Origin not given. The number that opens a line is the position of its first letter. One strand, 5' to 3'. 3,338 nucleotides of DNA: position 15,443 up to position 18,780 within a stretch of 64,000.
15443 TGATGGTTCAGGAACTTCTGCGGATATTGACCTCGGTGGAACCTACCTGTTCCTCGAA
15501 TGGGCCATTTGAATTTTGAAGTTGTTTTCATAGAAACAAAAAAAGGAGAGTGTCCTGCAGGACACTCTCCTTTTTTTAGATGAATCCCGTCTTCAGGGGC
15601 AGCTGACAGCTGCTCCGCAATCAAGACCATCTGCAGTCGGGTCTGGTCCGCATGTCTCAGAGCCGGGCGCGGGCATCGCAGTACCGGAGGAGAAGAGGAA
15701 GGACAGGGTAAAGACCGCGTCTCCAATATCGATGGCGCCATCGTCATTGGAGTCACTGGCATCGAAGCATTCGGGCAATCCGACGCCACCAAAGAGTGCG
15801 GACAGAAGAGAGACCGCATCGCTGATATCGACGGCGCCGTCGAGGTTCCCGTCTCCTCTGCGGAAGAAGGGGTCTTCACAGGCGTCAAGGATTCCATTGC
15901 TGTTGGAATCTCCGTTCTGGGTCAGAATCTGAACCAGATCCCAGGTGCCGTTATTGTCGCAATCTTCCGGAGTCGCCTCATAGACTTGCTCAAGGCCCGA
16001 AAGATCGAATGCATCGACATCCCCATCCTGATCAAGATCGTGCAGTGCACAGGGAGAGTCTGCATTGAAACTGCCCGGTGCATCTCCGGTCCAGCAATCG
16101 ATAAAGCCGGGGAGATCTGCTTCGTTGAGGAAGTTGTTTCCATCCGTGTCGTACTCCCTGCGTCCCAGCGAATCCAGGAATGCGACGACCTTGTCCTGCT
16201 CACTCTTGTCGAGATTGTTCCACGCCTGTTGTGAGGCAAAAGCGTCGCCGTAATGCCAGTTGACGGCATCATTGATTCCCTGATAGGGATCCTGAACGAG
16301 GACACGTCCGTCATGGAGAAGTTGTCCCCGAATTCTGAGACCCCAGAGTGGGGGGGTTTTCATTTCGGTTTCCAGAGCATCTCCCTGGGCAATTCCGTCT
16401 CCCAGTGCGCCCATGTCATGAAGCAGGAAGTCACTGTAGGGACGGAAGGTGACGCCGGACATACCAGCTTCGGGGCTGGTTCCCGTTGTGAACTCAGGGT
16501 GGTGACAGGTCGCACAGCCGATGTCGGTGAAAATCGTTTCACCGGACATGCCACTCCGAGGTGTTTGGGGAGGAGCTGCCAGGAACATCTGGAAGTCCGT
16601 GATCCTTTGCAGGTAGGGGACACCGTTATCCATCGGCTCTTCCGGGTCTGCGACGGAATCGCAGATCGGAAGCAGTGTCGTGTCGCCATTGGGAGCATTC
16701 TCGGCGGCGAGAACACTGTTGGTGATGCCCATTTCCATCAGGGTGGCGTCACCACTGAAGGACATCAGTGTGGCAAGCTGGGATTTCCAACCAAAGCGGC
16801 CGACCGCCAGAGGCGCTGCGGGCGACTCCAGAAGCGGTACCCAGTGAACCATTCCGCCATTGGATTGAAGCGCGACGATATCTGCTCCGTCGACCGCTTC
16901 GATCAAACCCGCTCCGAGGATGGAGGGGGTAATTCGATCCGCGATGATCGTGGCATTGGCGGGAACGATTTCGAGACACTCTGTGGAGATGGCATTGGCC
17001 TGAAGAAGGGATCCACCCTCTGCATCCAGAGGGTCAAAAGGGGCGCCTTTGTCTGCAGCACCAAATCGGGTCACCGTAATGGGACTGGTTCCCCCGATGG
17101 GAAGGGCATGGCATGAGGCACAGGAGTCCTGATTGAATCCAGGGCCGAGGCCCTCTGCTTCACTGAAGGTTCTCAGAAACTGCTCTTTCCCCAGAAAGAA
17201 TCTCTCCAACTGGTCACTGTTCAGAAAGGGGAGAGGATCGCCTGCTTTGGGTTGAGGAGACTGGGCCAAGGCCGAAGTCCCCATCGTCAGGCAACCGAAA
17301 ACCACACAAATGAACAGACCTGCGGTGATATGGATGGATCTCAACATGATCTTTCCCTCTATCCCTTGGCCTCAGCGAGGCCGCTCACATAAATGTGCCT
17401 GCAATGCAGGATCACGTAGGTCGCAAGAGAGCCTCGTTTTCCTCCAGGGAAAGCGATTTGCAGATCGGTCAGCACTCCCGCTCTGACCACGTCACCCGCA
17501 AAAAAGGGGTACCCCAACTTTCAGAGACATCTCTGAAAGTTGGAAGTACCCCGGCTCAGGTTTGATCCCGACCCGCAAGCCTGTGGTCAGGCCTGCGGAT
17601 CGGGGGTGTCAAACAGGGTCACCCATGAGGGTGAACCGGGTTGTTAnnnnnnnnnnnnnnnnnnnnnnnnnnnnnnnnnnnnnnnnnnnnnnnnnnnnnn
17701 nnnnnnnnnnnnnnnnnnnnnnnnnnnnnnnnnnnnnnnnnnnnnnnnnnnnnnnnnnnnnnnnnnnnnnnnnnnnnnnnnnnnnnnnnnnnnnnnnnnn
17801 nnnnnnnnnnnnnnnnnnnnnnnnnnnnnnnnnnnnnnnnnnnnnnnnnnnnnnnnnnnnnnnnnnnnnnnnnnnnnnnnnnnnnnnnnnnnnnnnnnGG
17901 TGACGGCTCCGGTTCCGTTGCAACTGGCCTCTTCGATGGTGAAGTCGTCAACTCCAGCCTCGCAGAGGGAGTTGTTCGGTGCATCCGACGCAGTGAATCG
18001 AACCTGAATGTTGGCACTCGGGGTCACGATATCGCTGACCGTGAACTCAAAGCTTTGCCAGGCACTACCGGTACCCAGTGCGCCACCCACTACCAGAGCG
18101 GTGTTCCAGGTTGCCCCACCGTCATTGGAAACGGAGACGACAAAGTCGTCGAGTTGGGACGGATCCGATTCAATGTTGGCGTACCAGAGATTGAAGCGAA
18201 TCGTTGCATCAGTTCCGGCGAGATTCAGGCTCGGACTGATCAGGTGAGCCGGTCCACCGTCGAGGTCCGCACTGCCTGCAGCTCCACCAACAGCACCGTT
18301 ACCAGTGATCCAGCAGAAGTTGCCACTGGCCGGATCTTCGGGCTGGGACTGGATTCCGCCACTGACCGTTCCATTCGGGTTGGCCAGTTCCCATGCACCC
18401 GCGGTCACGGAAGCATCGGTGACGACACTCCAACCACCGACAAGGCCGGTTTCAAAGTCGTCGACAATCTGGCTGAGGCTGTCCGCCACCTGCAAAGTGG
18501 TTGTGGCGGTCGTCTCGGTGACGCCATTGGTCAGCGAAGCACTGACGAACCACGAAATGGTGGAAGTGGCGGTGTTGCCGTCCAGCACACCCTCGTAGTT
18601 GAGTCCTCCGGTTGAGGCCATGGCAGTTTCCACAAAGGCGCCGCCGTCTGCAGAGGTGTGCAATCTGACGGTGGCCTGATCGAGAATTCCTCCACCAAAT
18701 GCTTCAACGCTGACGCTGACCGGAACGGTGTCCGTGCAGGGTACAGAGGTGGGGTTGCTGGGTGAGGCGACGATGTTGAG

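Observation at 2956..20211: One dockerin-like F-x-RGD duplicated EF-hand module tags five unrelated secreted proteins within 17 kb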

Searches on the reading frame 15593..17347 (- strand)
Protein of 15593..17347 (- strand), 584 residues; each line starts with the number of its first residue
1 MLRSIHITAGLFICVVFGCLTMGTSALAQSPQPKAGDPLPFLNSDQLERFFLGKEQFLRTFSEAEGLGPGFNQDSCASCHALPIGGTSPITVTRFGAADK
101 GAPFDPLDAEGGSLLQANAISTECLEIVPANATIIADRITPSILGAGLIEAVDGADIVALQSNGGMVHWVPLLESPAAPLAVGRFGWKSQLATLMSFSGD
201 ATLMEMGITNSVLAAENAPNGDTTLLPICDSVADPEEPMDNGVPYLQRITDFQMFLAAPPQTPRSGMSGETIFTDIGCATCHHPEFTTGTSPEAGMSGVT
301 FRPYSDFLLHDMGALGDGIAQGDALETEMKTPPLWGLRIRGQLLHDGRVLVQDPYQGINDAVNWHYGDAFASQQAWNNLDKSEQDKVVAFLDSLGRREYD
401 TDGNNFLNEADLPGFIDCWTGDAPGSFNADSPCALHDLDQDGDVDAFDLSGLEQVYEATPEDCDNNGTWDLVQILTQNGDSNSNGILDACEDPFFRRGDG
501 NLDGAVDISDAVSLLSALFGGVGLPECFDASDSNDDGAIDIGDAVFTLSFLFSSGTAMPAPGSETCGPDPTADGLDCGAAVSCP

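Call 3: search_protein_families(library=pfam, proteins=[window:15593-17347:-], max_evalue=0.01)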
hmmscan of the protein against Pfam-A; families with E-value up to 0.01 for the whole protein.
window:15593-17347:- (584 aa): 4 families
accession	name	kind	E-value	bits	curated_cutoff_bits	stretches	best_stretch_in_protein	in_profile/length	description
PF06537.16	DHOR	-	4e-35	121.7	22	1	135-394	212-499/499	Di-haem oxidoreductase, putative peroxidase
PF00034.26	Cytochrom_C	-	9.2e-05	24.1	21.3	0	269-394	4-89/90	Cytochrome c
PF03150.19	CCP_MauG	-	0.003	18.6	25.6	0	275-349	21-71/149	Di-haem cytochrome c peroxidase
PF13442.11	Cytochrome_CBB3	-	0.0085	16.8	27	0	73-89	11-25/68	Cytochrome C oxidase, cbb3-type, subunit III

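Call 12: find_encoding_contigs(protein=window:15593-17347:-, flank=10000, max_places=6)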
Protein window:15593-17347:- (584 aa): 23 contigs read that carry it; 6 places shown.
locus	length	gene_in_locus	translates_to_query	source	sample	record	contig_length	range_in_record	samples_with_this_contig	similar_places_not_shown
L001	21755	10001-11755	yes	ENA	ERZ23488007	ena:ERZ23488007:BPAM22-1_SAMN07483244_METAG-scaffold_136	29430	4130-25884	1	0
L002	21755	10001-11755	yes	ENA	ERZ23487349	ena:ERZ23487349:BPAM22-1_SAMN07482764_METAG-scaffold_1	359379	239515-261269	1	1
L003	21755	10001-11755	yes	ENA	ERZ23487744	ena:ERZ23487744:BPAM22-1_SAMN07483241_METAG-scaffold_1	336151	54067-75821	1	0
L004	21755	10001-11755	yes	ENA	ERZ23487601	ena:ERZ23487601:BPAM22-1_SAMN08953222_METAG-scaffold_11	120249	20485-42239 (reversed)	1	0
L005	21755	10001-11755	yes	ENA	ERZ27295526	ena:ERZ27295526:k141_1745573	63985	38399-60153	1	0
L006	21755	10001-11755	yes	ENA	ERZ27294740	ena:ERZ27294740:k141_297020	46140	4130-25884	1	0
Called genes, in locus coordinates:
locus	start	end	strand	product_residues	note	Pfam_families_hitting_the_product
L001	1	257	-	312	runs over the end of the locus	-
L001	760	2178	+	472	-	PF01704:UDPGP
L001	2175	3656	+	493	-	PF13181:TPR_8 (faint), PF13431:TPR_17 (faint), PF13424:TPR_12 (faint), PF07719:TPR_2 (faint), PF13432:TPR_16 (weak), PF13414:TPR_11 (faint), PF00515:TPR_1 (faint)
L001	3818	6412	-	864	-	-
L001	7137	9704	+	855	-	PF01839:FG-GAP (faint), PF13517:FG-GAP_3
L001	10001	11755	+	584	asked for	PF06537:DHOR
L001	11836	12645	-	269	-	-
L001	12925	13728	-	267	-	PF13490:zf-HC2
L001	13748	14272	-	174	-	PF04542:Sigma70_r2, PF22029:PhyR_sigma2 (weak), PF07638:Sigma70_ECF (weak), PF08281:Sigma70_r4_2, PF04545:Sigma70_r4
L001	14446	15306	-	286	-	PF10023:Aminopep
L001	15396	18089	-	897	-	PF01804:Penicil_amidase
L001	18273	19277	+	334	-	-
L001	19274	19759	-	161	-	PF02639:DUF188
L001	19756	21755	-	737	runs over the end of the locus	PF03190:Thioredox_DsbH, PF13899:Thioredoxin_7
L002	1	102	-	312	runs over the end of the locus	-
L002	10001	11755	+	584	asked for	PF06537:DHOR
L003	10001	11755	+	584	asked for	PF06537:DHOR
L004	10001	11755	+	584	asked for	PF06537:DHOR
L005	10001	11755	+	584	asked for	PF06537:DHOR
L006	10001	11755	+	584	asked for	PF06537:DHOR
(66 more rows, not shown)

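Call 15: search_protein_families(library=ncbifam, proteins=[window:15593-17347:-], max_evalue=1)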
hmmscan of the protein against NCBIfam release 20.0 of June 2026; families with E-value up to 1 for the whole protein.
window:15593-17347:- (584 aa): 1 family
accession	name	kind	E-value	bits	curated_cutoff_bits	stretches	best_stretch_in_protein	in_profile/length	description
NF041895.1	choice_anch_V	domain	0.027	14.5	42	0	262-293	11-40/150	choice-of-anchor V domain-containing protein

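Call 25: list_cluster_members(proteins=[window:15593-17347:-, window:17644-20211:-, window:2956-4779:-, window:29632-31674:+, window:61987-63339:+])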
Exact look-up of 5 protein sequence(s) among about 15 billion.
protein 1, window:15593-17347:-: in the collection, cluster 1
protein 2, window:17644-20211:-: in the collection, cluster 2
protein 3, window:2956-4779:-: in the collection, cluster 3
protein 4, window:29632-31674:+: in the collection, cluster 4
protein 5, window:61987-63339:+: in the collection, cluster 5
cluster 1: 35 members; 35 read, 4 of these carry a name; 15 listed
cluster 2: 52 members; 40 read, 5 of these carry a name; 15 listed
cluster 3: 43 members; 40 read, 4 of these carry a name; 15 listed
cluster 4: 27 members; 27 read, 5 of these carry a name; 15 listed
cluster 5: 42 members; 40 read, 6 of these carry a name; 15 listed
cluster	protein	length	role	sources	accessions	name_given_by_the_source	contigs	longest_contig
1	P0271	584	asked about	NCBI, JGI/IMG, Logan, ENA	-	-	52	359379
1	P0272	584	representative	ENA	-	-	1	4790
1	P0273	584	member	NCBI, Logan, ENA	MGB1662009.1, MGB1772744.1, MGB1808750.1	MAG: di-heme oxidoredictase family protein [Planctomycetota bacterium]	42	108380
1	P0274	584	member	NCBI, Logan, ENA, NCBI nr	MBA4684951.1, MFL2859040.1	MAG: hypothetical protein H2076_08180 [Planctomycetes bacterium] | hypothetical protein [Planctomycetota bacterium]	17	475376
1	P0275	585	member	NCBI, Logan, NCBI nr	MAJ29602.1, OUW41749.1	hypothetical protein CBD41_10100 [bacterium TMED181] | hypothetical protein [Planctomycetota bacterium]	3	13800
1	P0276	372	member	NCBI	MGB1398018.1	MAG: di-heme oxidoredictase family protein, partial [Planctomycetota bacterium]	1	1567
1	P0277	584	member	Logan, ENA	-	-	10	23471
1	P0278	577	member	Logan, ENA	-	-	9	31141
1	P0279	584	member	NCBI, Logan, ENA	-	-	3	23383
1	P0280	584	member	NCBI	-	-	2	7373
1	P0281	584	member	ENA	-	-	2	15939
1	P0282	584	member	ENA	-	-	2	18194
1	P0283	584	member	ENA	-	-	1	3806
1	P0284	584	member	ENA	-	-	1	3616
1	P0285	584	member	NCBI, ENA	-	-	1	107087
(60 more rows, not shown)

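Call 55: find_encoding_contigs(protein=P0274, flank=1000, max_places=3)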
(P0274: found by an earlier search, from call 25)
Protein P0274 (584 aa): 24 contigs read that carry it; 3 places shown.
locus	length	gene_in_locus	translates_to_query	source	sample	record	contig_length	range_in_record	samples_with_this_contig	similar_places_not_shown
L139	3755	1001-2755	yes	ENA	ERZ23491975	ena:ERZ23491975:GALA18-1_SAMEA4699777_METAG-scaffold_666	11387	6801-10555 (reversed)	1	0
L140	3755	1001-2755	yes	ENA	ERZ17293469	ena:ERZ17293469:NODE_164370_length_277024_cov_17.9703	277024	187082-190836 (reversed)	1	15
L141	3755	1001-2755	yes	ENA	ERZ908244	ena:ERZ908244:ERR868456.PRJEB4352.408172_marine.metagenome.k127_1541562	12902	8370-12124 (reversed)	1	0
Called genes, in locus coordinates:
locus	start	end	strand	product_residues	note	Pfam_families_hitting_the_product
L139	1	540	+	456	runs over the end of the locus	?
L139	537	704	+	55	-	-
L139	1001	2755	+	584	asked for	PF06537:DHOR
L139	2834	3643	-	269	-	-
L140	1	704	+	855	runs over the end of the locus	PF01839:FG-GAP (faint), PF13517:FG-GAP_3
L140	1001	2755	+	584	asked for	PF06537:DHOR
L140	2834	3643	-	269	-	-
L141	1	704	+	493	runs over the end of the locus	?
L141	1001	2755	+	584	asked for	PF06537:DHOR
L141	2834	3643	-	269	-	-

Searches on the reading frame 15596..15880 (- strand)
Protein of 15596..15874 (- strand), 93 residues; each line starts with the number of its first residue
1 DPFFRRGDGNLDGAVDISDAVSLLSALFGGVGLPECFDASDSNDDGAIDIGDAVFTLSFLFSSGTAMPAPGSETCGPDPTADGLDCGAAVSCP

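Call 7: search_protein_families(library=pfam, proteins=[window:15596-15874:-], max_evalue=10)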
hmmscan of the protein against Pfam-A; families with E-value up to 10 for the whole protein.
seq(93 aa): 5 families
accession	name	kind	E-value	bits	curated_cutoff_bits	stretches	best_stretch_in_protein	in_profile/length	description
PF13499.12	EF-hand_7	-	0.022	15.6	30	1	35-52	6-23/67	EF-hand domain pair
PF00404.24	Dockerin_1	-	0.038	14.6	22.9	1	7-53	2-49/57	Dockerin type I domain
PF00036.39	EF-hand_1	-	0.077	13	25.4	0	35-50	4-19/29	EF hand domain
PF13405.12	EF-hand_6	-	0.26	11.6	25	1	35-52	4-21/30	EF-hand domain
PF13202.12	EF-hand_5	-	3.1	7.9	25.9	1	36-49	4-17/25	EF hand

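Call 27: predict_structure(alignment_id=A2)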
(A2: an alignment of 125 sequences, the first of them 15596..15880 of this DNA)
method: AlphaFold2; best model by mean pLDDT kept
length: 95 residues; sequences in the alignment: 125
mean_pLDDT: 91.7   pTM: 0.84
mean pLDDT of the five models: 91.7, 90.9, 90.8, 90.7, 90.4
residues with pLDDT >= 90: 74; 70-90: 17; 50-70: 4; < 50: 0
segments of 3 or more residues with pLDDT < 50: none
pLDDT, mean of each block of 10 residues (from residue 1): 85 95 97 91 97 98 92 93 88 70
secondary structure, 60 per line:
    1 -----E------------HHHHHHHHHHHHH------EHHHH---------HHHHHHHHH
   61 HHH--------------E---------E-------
elements in order: H19-31 H39-42 H52-63

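Call 32: fold_search(model_id=the predicted structure, library=pdb)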
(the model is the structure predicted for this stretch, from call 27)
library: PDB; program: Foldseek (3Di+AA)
matches with E <= 10: 53; with E <= 0.001: 0
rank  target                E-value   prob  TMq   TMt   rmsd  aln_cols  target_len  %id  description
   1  4uyp_B                6.6e-03  1.00  0.61  0.78   2.0        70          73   26  High resolution structure of the third cohesin ScaC in complex with the ScaB dockerin with a mutation in the N-termina (released 2015-04-15)
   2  4uyq_B                7.1e-03  1.00  0.60  0.75   2.0        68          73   26  High resolution structure of the third cohesin ScaC in complex with the ScaB dockerin with a mutation in the C-termina (released 2015-04-15)
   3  5m2s_B                1.5e-02  1.00  0.55  0.65   2.7        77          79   31  R. flavefaciens' third ScaB cohesin in complex with a group 1 dockerin (released 2017-07-05)
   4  5lxv_B                3.5e-02  0.99  0.53  0.74   2.8        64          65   30  Crystal structure of Ruminococcus flavefaciens scaffoldin C cohesin in complex with a dockerin from an uncharacterized (released 2016-10-19)
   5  5m2o_B                3.5e-02  0.99  0.56  0.70   2.5        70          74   26  R. flavefaciens' third ScaB cohesin in complex with a group 1 dockerin (released 2017-07-05)
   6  8x3a_MODEL_1_A        4.0e-02  0.99  0.55  0.36   2.3        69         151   23  Solution NMR structure of cellulosomal double-dockerin module of Clo1313_0689 from Clostridium thermocellum (released 2024-04-03)
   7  8ajy_B                4.0e-02  0.97  0.48  0.53   3.7        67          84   31  Ruminococcus flavefaciens Cohesin-Dockerin structure: dockerin from ScaH adaptor scaffoldin in complex with the cohesi (released 2022-11-02)
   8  2mte_MODEL_1_A        5.0e-02  1.00  0.56  0.74   1.8        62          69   27  Solution structure of Doc48S (released 2014-10-15)
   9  4fl4_A                6.1e-02  1.00  0.58  0.78   1.9        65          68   26  Scaffoldin conformation and dynamics revealed by a ternary complex from the Clostridium thermocellum cellulosome (released 2012-06-27)
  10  8x39_A                6.6e-02  0.99  0.55  0.39   2.0        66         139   23  Crystal structure of cellulosomal double-dockerin module of Clo1313_0689 from Clostridium thermocellum (released 2024-04-03)
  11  4fl4_G                7.0e-02  0.99  0.58  0.79   2.0        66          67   26  Scaffoldin conformation and dynamics revealed by a ternary complex from the Clostridium thermocellum cellulosome (released 2012-06-27)
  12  4dh2_D                7.5e-02  1.00  0.59  0.77   1.8        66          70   26  Crystal structure of Coh-OlpC(Cthe_0452)-Doc435(Cthe_0435) complex: A novel type I Cohesin-Dockerin complex from Clost (released 2012-11-28)
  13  4fl4_J                8.7e-02  0.99  0.53  0.74   1.8        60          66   25  Scaffoldin conformation and dynamics revealed by a ternary complex from the Clostridium thermocellum cellulosome (released 2012-06-27)
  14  4fl4_D                9.3e-02  0.99  0.53  0.74   1.9        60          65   27  Scaffoldin conformation and dynamics revealed by a ternary complex from the Clostridium thermocellum cellulosome (released 2012-06-27)
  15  5nrk_B                9.3e-02  0.98  0.56  0.75   2.6        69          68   22  Crystal structure of the sixth cohesin from Acetivibrio cellulolyticus' scaffoldin B in complex with Cel5 dockerin S15 (released 2018-01-31)
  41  2ozn_B                6.4e+00  0.08  0.38  0.29   3.9        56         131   27  The Cohesin-Dockerin Complex of NagJ and NagH from Clostridium perfringens (released 2008-05-06)
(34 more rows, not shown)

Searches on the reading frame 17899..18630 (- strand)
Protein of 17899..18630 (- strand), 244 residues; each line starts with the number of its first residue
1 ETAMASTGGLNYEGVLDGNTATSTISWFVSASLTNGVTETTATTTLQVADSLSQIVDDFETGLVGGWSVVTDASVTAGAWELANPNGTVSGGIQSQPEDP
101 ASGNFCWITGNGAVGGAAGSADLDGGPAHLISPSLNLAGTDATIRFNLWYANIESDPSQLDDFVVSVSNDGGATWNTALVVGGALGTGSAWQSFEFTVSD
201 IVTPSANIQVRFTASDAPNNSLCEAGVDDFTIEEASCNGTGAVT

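Call 68: search_solved_structures(query=window:17899-18630:-, max_evalue=1)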
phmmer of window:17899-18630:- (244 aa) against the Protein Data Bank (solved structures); distinct sequences matched with E-value up to 1: 0.
